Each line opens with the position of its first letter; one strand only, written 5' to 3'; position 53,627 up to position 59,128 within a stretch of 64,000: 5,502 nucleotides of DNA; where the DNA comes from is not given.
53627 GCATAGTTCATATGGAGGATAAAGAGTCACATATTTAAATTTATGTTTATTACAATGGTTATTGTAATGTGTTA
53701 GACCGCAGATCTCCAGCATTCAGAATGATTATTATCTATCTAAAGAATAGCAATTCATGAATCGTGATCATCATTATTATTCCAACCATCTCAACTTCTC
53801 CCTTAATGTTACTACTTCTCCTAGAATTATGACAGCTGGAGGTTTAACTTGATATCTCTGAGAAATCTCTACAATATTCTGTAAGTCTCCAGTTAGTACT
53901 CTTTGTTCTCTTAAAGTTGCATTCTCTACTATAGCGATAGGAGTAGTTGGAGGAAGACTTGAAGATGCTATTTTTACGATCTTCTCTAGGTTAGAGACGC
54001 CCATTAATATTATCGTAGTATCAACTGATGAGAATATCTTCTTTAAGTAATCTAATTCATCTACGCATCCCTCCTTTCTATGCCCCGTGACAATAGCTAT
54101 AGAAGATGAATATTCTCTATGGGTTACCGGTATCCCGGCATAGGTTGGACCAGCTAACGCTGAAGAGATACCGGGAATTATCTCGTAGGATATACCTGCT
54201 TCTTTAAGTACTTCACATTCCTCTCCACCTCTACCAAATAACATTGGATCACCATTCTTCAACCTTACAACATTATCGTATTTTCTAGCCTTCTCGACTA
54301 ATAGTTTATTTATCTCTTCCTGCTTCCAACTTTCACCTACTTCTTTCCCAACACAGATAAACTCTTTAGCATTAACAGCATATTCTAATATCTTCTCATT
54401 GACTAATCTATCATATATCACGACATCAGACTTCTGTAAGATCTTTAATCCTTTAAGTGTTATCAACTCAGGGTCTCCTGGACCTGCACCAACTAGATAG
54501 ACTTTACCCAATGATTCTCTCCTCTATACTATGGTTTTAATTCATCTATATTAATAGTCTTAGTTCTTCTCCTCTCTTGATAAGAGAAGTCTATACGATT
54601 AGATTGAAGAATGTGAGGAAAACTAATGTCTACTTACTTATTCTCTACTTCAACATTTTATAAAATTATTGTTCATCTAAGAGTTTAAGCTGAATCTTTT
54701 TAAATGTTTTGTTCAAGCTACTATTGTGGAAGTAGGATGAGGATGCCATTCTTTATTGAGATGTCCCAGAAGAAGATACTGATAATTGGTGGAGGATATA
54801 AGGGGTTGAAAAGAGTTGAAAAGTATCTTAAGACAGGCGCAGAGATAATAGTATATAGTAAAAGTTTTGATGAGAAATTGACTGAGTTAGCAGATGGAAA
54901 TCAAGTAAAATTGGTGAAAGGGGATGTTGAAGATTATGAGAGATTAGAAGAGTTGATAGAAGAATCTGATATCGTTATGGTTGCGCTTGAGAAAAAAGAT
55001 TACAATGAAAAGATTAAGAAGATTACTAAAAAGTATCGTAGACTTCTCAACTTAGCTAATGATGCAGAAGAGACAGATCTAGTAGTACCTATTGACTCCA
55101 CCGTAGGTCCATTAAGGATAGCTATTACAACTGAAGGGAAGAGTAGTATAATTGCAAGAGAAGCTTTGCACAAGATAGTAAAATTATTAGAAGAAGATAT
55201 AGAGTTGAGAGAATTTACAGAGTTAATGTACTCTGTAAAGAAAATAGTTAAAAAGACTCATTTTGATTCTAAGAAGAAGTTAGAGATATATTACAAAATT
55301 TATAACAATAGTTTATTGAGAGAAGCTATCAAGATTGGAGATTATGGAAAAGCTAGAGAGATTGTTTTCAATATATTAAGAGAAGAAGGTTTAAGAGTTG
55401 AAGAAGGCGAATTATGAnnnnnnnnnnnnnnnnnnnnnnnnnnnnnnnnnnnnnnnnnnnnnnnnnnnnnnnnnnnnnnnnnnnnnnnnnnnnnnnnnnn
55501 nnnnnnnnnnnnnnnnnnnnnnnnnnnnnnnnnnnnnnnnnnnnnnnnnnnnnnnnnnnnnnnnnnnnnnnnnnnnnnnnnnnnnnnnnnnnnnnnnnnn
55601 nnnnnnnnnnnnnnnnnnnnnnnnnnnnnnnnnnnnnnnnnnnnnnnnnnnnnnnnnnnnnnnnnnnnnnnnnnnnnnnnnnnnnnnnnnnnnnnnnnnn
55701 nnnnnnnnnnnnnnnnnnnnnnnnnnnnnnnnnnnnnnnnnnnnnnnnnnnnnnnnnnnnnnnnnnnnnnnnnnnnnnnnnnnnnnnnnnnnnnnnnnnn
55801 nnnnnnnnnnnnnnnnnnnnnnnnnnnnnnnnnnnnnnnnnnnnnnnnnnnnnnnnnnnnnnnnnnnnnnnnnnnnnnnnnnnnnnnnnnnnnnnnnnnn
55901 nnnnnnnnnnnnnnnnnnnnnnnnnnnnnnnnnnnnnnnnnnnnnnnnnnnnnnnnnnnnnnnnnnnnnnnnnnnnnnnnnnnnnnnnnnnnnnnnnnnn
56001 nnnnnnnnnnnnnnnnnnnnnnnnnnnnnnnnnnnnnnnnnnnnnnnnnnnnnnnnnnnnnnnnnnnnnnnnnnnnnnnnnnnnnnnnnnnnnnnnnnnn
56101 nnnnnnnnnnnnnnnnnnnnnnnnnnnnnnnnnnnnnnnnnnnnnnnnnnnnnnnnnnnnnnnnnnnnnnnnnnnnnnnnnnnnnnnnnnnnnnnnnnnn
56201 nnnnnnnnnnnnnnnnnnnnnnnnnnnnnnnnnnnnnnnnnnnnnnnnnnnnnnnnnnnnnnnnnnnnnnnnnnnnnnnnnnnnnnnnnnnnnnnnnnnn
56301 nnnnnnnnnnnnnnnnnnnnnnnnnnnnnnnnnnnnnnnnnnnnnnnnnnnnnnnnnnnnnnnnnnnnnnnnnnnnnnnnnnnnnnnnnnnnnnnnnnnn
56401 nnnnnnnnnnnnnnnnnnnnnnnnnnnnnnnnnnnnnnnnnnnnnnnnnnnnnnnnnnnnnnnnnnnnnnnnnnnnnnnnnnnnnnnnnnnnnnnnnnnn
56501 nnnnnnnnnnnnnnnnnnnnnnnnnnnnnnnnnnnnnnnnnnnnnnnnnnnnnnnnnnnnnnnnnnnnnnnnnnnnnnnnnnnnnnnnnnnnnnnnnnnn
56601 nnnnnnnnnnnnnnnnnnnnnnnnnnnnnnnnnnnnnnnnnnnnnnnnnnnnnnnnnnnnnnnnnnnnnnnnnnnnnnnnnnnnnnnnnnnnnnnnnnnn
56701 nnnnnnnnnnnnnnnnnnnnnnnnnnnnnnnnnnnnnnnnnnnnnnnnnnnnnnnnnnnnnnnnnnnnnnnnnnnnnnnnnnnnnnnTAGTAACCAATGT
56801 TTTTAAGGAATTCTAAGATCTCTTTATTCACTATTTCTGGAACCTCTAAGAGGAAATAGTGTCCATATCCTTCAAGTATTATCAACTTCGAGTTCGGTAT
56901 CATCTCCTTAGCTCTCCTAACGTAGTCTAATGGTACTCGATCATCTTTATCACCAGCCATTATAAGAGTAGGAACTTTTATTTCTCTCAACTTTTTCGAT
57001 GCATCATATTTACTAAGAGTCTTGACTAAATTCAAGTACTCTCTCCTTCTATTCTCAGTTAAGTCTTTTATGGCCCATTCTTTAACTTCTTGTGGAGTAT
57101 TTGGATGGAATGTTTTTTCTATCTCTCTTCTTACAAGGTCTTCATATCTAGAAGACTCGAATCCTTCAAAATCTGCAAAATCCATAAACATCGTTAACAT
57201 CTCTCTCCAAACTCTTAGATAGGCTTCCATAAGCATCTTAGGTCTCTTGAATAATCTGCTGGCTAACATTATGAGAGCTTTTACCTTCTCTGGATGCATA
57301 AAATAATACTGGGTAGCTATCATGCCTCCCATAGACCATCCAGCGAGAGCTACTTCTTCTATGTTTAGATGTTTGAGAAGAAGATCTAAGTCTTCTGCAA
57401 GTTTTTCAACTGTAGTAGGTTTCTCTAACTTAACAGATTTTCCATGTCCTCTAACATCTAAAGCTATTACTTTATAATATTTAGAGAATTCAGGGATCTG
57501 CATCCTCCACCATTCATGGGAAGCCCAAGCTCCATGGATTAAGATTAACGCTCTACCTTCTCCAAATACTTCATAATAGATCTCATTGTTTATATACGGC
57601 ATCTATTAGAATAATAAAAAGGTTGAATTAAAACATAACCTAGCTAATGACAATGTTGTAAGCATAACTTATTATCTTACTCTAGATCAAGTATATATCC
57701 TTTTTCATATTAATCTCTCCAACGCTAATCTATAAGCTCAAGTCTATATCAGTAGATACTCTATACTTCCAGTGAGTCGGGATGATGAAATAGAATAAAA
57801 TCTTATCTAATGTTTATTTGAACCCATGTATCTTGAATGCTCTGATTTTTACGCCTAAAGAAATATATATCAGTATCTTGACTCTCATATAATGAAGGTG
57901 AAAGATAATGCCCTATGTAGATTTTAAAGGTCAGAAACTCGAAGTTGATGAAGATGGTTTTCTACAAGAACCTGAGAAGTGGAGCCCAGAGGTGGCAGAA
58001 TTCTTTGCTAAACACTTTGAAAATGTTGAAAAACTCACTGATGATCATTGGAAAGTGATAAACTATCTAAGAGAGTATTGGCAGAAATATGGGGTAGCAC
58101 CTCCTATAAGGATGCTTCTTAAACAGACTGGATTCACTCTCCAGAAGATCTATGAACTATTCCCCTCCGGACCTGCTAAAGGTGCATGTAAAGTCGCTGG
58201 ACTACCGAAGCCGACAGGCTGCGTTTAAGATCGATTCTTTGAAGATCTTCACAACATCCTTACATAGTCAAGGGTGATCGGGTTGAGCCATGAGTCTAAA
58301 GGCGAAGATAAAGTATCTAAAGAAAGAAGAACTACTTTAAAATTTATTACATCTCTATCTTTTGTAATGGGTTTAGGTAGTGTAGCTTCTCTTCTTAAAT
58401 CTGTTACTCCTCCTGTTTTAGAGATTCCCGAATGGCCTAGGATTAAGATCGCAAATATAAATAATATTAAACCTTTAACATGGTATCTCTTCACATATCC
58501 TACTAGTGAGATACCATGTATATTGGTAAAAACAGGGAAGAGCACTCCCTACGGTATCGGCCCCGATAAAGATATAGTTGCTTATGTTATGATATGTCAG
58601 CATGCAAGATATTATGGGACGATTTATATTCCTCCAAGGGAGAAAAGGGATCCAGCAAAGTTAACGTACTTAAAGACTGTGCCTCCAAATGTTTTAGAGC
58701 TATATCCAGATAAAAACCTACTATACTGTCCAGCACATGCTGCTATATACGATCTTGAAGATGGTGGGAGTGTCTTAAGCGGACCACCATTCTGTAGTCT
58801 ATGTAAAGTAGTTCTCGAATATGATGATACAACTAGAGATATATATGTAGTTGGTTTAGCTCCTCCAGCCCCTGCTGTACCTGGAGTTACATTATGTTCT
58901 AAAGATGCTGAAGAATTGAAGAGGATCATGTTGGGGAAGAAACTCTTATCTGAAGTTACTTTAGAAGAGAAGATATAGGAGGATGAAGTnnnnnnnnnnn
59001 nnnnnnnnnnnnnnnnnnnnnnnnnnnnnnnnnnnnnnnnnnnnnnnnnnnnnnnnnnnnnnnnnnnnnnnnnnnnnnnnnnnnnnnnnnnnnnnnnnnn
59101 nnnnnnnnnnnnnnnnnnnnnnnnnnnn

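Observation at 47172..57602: Archaeal dissimilatory sulfite reductase locus with dsrD, dsrN-like amidase and siroheme genes in one neighbourhood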

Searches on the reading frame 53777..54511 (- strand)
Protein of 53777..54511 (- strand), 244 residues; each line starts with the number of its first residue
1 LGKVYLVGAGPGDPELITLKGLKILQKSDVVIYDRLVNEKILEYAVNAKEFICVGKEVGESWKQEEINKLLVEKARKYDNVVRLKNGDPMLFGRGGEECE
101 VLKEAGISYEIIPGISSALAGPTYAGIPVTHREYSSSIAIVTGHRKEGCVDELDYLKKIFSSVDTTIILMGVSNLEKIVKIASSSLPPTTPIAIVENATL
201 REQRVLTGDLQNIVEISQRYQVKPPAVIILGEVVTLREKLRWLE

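Call 3: search_protein_families(library=pfam, proteins=[window:53777-54511:-])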
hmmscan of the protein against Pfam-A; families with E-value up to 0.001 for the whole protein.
window:53777-54511:- (244 aa): 1 family
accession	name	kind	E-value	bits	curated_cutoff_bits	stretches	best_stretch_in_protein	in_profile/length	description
PF00590.25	TP_methylase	-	1.5e-53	182.4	27.8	1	3-213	1-211/212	Tetrapyrrole (Corrin/Porphyrin) Methylases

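Call 4: search_protein_families(library=ncbifam, proteins=[window:53777-54511:-])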
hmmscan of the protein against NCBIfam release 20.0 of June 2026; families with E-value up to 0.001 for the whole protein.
window:53777-54511:- (244 aa): 29 families (the best 25 are shown)
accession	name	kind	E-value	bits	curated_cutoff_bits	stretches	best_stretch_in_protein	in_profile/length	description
NF004790.0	PRK06136.1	subfamily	2.1e-90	302.7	198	1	1-242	3-245/250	uroporphyrinogen-III C-methyltransferase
TIGR01469.1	cobA_cysG_Cterm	equivalog_domain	3.7e-87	292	185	1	2-237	1-237/238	uroporphyrinogen-III C-methyltransferase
NF007922.1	PRK10637.1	equivalog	1.1e-83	281.7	400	1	2-234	217-449/450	siroheme synthase CysG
NF005524.0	PRK07168.1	equivalog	6.4e-65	219.5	603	1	2-244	3-245/474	uroporphyrin-III C-methyltransferase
TIGR01465.1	cobM_cbiF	equivalog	8e-42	143.2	259.65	1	4-236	1-229/247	precorrin-4 C(11)-methyltransferase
NF012017.0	PRK15473.1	equivalog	3.1e-37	128.3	408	1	2-233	8-235/257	cobalt-precorrin-4 methyltransferase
TIGR01467.1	cobI_cbiL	equivalog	5.3e-20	71.8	163.25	1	2-207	1-210/230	precorrin-2 C(20)-methyltransferase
NF004062.0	PRK05576.1-5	equivalog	6.3e-18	65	194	1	3-184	2-179/219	cobalt-factor II C(20)-methyltransferase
NF004423.0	PRK05765.1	equivalog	1.2e-17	64.2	332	1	1-233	2-226/247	precorrin-3B C(17)-methyltransferase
NF004647.0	PRK05990.1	equivalog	3.2e-16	59.5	271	2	2-33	6-37/245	precorrin-2 C(20)-methyltransferase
NF004455.0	PRK05787.1-3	equivalog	1.8e-15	57.1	258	1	4-215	3-203/221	cobalt-precorrin-7 (C(5))-methyltransferase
TIGR01466.1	cobJ_cbiH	equivalog_domain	2.1e-14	53.7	246.35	1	4-131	1-124/239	precorrin-3B C(17)-methyltransferase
NF004614.0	PRK05948.1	equivalog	1.5e-12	47.5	251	1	1-35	5-39/242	precorrin-2 C(20)-methyltransferase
NF004460.0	PRK05787.2-3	equivalog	3.8e-12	46.2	291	1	4-217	2-196/207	cobalt-precorrin-7 (C(5))-methyltransferase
NF004058.0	PRK05576.1-1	equivalog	3.8e-12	46.2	239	1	1-127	1-137/221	cobalt-factor II C(20)-methyltransferase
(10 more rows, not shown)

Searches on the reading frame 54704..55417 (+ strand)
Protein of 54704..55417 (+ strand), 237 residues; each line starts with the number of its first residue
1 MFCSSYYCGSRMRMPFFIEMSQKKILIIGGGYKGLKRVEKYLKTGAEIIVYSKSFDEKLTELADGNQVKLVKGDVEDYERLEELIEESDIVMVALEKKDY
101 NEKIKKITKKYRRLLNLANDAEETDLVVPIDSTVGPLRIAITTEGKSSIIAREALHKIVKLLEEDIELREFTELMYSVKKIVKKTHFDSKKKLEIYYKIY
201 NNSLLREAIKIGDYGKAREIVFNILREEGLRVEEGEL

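Call 3: search_protein_families(library=pfam, proteins=[window:54704-55417:+])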
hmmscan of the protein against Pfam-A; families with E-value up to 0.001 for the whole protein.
window:54704-55417:+ (237 aa): 10 families
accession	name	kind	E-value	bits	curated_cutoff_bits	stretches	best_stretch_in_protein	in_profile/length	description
PF13241.12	NAD_binding_7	-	1.2e-18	68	22.1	1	17-129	2-103/104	Putative NAD(P)-binding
PF13460.12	NAD_binding_10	-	9e-07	29.4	27.2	1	34-112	7-79/184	NAD(P)H-binding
PF01488.26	Shikimate_DH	-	8.1e-06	26.4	24.3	1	19-103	9-91/138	Shikimate / quinate 5-dehydrogenase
PF05368.20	NmrA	-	1.1e-05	25.6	27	1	22-103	2-83/298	NmrA-like family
PF03435.24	Sacchrp_dh_NADP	-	2.5e-05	25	25.1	1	25-92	1-73/129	Saccharopine dehydrogenase NADP binding domain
PF03807.23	F420_oxidored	-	0.00012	23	21.6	1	24-107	1-79/94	NADP oxidoreductase coenzyme F420-dependent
PF01073.25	3Beta_HSD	-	0.00018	21.1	22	1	29-95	5-74/280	3-beta hydroxysteroid dehydrogenase/isomerase family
PF01262.27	AlaDh_PNT_C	-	0.00024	21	23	1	20-94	26-99/214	Alanine dehydrogenase/PNT, C-terminal domain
PF02826.25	2-Hacid_dh_C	-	0.00027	20.8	25.1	1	18-104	32-108/178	D-isomer specific 2-hydroxyacid dehydrogenase, NAD binding domain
PF22660.2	RS_preATP-grasp-like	-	0.00054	20.7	27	1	23-98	2-73/98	Ribonucleotide synthetase preATP-grasp domain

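Call 4: search_protein_families(library=ncbifam, proteins=[window:54704-55417:+])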
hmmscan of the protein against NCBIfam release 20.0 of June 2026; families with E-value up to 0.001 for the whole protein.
window:54704-55417:+ (237 aa): 11 families
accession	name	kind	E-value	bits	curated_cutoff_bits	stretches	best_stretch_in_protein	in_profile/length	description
NF007922.1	PRK10637.1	equivalog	2.8e-23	82.6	400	1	14-213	2-195/450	siroheme synthase CysG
NF005222.0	PRK06718.1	equivalog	1.4e-22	80.3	204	1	12-205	1-186/203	NAD(P)-binding protein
TIGR01470.1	cysG_Nterm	subfamily_domain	4.1e-20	72.3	62.3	1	14-217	1-196/205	siroheme synthase, N-terminal domain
NF004045.0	PRK05562.1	equivalog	3.5e-17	62.5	181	1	22-186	25-181/225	NAD(P)-dependent oxidoreductase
TIGR01179.1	galE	equivalog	3.3e-06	26.2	262.3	1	24-93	1-74/332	UDP-glucose 4-epimerase GalE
NF007043.0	PRK09496.3-6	equivalog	3.3e-05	22.9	384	1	16-170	225-381/445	Trk system potassium transporter TrkA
NF005223.0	PRK06719.1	equivalog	8e-05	22.4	223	1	14-162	5-144/157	precorrin-2 dehydrogenase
NF052562.1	RADHDNL4305835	equivalog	0.00013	21.5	400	1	22-88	6-77/252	NADP-dependent (R)-specific alcohol dehydrogenase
NF004849.1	PRK06200.1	equivalog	0.00019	20.7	330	1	20-87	4-73/269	3-(cis-5,6-dihydroxycyclohexa-1,3-dien-1-yl)propanoate dehydrogenase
NF042950.1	3PPDhyd_Dh_HcaB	equivalog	0.00023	20.6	450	1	21-85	5-71/269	3-phenylpropionate-dihydrodiol/cinnamic acid-dihydrodiol dehydrogenase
TIGR01181.1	dTDP_gluc_dehyt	equivalog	0.00034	19.8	365.1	1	25-93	2-80/321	dTDP-glucose 4,6-dehydratase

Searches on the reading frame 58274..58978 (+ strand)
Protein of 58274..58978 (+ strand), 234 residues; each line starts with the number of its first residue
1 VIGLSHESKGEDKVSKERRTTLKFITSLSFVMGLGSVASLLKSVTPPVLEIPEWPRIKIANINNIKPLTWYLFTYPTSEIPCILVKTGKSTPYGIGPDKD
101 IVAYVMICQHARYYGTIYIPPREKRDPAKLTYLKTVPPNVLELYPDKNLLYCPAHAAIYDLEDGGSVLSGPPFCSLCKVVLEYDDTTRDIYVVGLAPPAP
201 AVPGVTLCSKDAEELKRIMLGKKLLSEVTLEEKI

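Call 11: search_protein_families(library=ncbifam, proteins=[window:58274-58978:+], max_evalue=0.001)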
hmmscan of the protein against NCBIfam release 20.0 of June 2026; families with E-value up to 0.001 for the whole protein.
window:58274-58978:+ (234 aa): 2 families
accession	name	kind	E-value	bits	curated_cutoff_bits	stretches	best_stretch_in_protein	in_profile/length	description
TIGR02694.1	arsenite_ox_S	equivalog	2e-16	60.1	95.65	1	53-111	3-61/129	arsenate reductase (azurin) small subunit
TIGR03171.1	soxL2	equivalog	4.1e-12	45.7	582.1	1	85-195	160-278/321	Rieske iron-sulfur protein SoxL2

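Call 38: search_protein_families(library=pfam, max_evalue=0.000001, proteins=[window:58274-58978:+])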
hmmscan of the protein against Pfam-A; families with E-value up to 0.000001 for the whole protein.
window:58274-58978:+ (234 aa): 0 families

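Call 58: find_related_loci(query=A3, collection=metagenome_contigs, flank=8000)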
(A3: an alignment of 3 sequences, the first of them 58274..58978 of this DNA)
Query A3 (234 aa) in metagenome_contigs; peptide patterns used: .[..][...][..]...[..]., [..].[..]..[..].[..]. (x = any residue, [..] = any of these).
266 stretches matched a pattern; 95 encode a relative of the query (tblastn E <= 1e-3); the best 80 are kept; 80 distinct loci.
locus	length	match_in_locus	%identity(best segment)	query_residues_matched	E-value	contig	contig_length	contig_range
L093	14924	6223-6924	76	1-234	2e-124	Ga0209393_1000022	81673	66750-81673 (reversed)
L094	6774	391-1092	76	1-234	2e-124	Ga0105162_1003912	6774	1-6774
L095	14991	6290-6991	76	1-234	5e-124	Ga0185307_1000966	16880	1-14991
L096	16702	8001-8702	76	1-234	3e-114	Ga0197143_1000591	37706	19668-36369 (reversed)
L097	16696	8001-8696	71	1-234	5e-107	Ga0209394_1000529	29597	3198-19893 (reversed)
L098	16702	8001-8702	77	1-234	1e-125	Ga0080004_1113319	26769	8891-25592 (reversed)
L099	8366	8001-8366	67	1-124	3e-46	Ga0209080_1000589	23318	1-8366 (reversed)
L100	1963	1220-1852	39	7-234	4e-46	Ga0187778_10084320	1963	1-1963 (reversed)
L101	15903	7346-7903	39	11-211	3e-44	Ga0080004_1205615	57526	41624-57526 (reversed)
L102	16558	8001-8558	39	11-211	3e-44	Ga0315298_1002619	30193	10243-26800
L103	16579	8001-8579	38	11-225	4e-44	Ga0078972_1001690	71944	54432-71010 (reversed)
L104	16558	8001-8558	39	11-211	4e-43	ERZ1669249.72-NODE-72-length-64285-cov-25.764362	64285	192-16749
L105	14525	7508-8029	36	7-198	1e-41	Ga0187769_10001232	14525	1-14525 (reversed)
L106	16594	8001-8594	37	7-225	4e-36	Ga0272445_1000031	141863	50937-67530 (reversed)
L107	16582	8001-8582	37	11-225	1e-35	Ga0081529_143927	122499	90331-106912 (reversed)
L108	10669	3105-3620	32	7-198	2e-34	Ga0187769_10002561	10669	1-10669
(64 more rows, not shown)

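Call 70: search_protein_families(library=ncbifam, max_evalue=1e-10, proteins=[L101:5836-6870:+])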
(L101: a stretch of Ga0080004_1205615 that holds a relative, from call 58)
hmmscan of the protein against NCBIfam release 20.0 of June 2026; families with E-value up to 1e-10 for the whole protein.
L101:5836-6870:+ (344 aa): 20 families
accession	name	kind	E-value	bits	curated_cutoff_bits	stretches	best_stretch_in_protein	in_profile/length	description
TIGR04317.1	W_rSAM_matur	equivalog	7.7e-52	176.5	380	1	5-308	3-302/349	tungsten cofactor oxidoreductase radical SAM maturase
TIGR04311.1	rSAM_Geo_metal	subfamily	5.2e-44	151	400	2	7-217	4-222/423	radical SAM/SPASM family putative metalloenzyme maturase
TIGR04545.1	rSAM_ahbD_hemeb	equivalog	1.6e-17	64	500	1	44-175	38-167/339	heme b synthase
TIGR02109.1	PQQ_syn_pqqE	equivalog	2.6e-16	59.5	381.35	1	8-229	9-229/358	pyrroloquinoline quinone biosynthesis protein PqqE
TIGR04251.1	SCM_rSAM_ScmF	equivalog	3.5e-16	59.6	400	1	9-309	7-301/353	SynChlorMet cassette radical SAM/SPASM protein ScmF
NF050035.1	rSAM_WgK_link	exception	2.4e-15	56.4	650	1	8-176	11-177/367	radical SAM/SPASM peptide maturase WgkB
TIGR02668.1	moaA_archaeal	equivalog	1e-14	54.2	325.25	1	3-191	7-192/303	GTP 3',8-cyclase MoaA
TIGR02666.1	moaA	equivalog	1.3e-14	53.9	284.05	1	4-172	8-182/336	GTP 3',8-cyclase MoaA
NF033640.1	N_Twi_rSAM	subfamily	4e-14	52.5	170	0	3-212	108-335/398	twitch domain-containing radical SAM protein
NF001199.0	PRK00164.2-1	equivalog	7.2e-14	51.6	231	1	3-207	9-209/308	GTP 3',8-cyclase MoaA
TIGR04250.1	SCM_rSAM_ScmE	equivalog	1e-13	51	400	1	6-174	3-170/358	SynChlorMet cassette radical SAM/SPASM protein ScmE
NF045574.1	sacti_mat_StsB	exception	2.3e-13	49.8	625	1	45-178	134-264/466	StsB family radical SAM/SPASM domain sactipeptide maturase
TIGR03961.1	rSAM_PTO1314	hypoth_equivalog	1e-12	48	306.05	1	16-217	33-220/332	PTO1314 family radical SAM protein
TIGR03962.1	mycofact_rSAM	equivalog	4e-12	45.9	265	1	13-175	19-178/339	mycofactocin radical SAM maturase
TIGR04053.2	TIGR04053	equivalog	5.9e-12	45.5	395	0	55-176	60-179/366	TIGR04053 family radical SAM/SPASM domain-containing protein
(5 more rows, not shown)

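Call 102: search_protein_families(library=pfam, max_evalue=1, proteins=[window:58274-58978:+, L093:6223-6927:+, L101:7301-7936:+, L108:3123-3707:+])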
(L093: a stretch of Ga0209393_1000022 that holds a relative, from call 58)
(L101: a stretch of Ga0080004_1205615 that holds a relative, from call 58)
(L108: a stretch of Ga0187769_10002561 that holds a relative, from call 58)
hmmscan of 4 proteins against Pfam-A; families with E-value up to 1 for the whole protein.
window:58274-58978:+ (234 aa): 1 family
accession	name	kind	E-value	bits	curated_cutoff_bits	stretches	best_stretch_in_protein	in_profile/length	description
PF00355.32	Rieske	-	0.03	14.7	20.3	0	147-171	57-79/88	Rieske [2Fe-2S] domain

L093:6223-6927:+ (234 aa): 1 family
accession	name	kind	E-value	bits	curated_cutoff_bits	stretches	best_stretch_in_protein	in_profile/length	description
PF00355.32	Rieske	-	0.029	14.7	20.3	0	147-172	57-80/88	Rieske [2Fe-2S] domain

L101:7301-7936:+ (211 aa): 2 families
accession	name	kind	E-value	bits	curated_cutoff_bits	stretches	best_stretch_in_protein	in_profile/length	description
PF00355.32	Rieske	-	4.7e-07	30.1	20.3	1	63-152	4-74/88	Rieske [2Fe-2S] domain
PF17556.7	MIT_LIKE_ACTX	-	0.081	14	27.5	1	109-146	17-55/68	MIT-like atracotoxin family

L108:3123-3707:+ (194 aa): 2 families
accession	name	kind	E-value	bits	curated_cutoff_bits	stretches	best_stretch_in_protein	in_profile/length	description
PF00355.32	Rieske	-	8.3e-08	32.5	20.3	1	80-144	32-84/88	Rieske [2Fe-2S] domain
PF17556.7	MIT_LIKE_ACTX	-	0.023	15.8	27.5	1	96-127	22-55/68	MIT-like atracotoxin family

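Call 108: predict_structure(protein=window:58274-58978:+)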
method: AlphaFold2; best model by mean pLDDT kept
length: 234 residues; sequences in the alignment: 1
mean_pLDDT: 42.0   pTM: 0.41
mean pLDDT of the five models: 42.0, 39.7, 36.3, 33.7, 29.7
residues with pLDDT >= 90: 0; 70-90: 0; 50-70: 59; < 50: 175
segments of 3 or more residues with pLDDT < 50: 1-55, 67-69, 71-81, 87-103, 109-140, 164-178, 196-234
pLDDT, mean of each block of 10 residues (from residue 1): 28 30 31 32 29 49 51 41 49 36 49 43 42 42 57 54 50 41 61 48 32 47 32 30
secondary structure, 60 per line:
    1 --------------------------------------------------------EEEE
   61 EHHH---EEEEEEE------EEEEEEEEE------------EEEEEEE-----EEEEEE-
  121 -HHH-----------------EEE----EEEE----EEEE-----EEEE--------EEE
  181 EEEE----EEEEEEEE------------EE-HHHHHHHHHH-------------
elements in order: E57-61 E68-74 E81-89 E102-108 E114-119 E142-144 E149-152 E157-160 E166-169 E178-184 E189-196 H212-221
